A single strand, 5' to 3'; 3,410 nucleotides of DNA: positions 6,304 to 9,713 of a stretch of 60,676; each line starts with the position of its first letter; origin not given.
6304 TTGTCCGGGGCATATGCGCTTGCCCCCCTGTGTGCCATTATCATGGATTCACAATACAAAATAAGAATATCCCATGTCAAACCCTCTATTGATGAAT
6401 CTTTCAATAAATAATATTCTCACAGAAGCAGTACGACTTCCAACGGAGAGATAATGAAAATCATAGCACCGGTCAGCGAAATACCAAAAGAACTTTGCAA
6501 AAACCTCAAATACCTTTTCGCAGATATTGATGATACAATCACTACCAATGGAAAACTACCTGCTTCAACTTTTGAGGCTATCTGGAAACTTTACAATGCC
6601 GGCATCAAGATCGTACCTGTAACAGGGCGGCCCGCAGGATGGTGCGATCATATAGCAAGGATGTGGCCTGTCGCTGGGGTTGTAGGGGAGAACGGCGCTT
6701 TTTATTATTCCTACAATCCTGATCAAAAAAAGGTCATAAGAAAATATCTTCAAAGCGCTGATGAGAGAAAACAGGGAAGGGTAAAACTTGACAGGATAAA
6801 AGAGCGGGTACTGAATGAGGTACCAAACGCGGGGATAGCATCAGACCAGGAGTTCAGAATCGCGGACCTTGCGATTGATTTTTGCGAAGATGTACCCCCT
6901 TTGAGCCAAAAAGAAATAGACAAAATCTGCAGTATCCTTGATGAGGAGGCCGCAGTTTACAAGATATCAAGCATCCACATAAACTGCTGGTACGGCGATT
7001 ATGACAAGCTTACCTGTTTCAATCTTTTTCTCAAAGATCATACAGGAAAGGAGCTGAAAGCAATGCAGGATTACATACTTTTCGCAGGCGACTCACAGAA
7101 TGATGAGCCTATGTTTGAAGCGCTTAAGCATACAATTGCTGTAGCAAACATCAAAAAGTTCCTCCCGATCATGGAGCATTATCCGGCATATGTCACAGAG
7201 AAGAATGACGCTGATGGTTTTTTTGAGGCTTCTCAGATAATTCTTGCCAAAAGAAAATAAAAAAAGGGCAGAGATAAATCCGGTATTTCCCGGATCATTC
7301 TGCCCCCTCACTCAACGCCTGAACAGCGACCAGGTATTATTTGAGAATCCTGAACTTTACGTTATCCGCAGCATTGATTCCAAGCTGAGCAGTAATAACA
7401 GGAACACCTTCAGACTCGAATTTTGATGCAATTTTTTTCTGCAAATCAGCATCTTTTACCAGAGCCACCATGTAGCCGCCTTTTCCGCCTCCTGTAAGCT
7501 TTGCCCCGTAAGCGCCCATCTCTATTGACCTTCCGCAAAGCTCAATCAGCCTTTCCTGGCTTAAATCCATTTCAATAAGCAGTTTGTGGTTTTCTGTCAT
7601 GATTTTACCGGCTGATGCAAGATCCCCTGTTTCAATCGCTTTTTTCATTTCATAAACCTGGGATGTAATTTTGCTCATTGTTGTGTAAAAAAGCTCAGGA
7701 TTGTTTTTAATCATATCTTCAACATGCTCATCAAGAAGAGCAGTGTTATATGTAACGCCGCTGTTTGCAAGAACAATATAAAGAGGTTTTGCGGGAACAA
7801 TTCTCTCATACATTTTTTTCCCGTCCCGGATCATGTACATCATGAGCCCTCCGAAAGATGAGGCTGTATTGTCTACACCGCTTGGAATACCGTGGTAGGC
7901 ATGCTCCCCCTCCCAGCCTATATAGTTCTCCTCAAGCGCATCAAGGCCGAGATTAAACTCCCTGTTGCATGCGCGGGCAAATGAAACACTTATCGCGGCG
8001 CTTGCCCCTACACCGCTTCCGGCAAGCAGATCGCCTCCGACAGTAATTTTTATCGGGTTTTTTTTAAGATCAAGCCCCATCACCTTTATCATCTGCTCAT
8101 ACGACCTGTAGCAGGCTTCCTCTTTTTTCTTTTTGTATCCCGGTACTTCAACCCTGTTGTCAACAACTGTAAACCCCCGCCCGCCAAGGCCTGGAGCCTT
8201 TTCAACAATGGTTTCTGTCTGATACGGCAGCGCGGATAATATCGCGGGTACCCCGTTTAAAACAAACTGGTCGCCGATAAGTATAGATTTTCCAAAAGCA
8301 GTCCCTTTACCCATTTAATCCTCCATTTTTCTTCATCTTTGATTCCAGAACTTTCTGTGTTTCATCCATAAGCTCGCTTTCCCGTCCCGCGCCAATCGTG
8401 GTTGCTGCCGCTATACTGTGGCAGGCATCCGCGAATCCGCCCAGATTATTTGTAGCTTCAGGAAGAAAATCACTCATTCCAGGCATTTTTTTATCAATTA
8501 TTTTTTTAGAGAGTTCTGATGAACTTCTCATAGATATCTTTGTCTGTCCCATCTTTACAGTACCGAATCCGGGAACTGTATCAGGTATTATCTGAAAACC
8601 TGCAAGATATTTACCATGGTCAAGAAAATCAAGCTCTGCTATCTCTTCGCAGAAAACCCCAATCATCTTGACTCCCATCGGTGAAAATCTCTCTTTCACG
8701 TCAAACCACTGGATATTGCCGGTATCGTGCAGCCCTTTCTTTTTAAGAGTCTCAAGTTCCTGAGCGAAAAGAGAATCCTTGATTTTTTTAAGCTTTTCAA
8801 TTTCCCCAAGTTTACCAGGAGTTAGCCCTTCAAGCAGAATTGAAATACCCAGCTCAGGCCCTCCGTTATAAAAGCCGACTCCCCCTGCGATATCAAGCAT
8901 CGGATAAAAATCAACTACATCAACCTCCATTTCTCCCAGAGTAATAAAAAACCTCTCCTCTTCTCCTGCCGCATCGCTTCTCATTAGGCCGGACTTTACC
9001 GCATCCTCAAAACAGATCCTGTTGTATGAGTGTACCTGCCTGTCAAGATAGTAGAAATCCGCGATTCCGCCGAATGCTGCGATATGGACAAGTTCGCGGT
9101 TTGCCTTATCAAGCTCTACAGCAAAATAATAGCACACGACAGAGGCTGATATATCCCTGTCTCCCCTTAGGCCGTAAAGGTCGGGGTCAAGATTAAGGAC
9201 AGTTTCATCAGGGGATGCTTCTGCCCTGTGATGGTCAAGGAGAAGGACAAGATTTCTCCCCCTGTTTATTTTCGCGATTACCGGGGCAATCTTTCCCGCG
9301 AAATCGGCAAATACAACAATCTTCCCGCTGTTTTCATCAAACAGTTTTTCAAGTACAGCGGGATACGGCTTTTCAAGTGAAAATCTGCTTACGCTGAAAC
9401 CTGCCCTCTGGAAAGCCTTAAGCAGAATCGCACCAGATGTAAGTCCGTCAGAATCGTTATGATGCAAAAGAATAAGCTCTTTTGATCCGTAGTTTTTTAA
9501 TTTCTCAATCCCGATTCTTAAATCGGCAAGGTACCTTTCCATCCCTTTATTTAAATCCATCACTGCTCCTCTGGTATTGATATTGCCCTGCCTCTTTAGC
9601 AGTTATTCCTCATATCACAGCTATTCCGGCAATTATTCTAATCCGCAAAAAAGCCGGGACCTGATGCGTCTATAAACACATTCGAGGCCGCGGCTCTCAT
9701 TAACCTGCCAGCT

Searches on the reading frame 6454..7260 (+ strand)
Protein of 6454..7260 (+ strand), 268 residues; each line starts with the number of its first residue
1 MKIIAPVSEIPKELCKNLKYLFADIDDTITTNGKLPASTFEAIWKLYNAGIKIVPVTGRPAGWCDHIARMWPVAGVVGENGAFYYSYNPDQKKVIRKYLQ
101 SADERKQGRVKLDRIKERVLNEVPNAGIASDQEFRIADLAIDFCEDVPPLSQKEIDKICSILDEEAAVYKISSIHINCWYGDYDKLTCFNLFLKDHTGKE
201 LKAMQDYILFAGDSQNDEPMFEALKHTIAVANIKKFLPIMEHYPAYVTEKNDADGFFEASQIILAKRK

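Call 60: search_protein_families(library=pfam, proteins=[window:6454-7260:+], max_evalue=0.00001)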
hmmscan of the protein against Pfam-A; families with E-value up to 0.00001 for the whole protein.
window:6454-7260:+ (268 aa): 2 families
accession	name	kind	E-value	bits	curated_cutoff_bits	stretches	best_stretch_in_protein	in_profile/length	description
PF08282.18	Hydrolase_3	-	1.7e-16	61.1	20.9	1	21-101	1-81/255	haloacid dehalogenase-like hydrolase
PF05116.19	S6PP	-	7.7e-07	29.4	20.3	0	200-236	176-212/247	Sucrose-6F-phosphate phosphohydrolase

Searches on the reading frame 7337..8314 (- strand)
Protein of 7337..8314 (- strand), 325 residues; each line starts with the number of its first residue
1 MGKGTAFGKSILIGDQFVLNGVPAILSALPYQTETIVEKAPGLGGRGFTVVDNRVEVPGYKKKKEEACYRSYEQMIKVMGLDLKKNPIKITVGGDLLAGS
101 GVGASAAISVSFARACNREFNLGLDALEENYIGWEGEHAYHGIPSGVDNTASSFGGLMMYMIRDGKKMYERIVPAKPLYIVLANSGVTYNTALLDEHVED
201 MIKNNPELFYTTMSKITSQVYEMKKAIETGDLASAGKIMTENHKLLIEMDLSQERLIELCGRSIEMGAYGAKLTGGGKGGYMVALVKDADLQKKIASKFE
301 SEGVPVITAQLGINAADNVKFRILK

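Call 60: search_protein_families(library=pfam, proteins=[window:7337-8314:-], max_evalue=0.00001)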
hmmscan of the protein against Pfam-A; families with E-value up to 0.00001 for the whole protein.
window:7337-8314:- (325 aa): 2 families
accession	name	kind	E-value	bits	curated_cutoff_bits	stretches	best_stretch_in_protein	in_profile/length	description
PF08544.19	GHMP_kinases_C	-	3.1e-12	47.2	21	1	223-302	1-82/85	GHMP kinases C terminal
PF00288.32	GHMP_kinases_N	-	6.2e-12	46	22.3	1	77-156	12-87/87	GHMP kinases N terminal domain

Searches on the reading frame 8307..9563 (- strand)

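Call 60: search_protein_families(library=pfam, proteins=[window:8307-9563:-], max_evalue=0.00001)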
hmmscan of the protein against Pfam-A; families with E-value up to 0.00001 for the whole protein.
window:8307-9563:- (418 aa): 1 family
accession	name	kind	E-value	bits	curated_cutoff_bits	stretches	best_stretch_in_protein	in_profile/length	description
PF01368.27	DHH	-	4.4e-06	27.4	28.1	1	32-149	4-103/125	DHH family, N-terminal domain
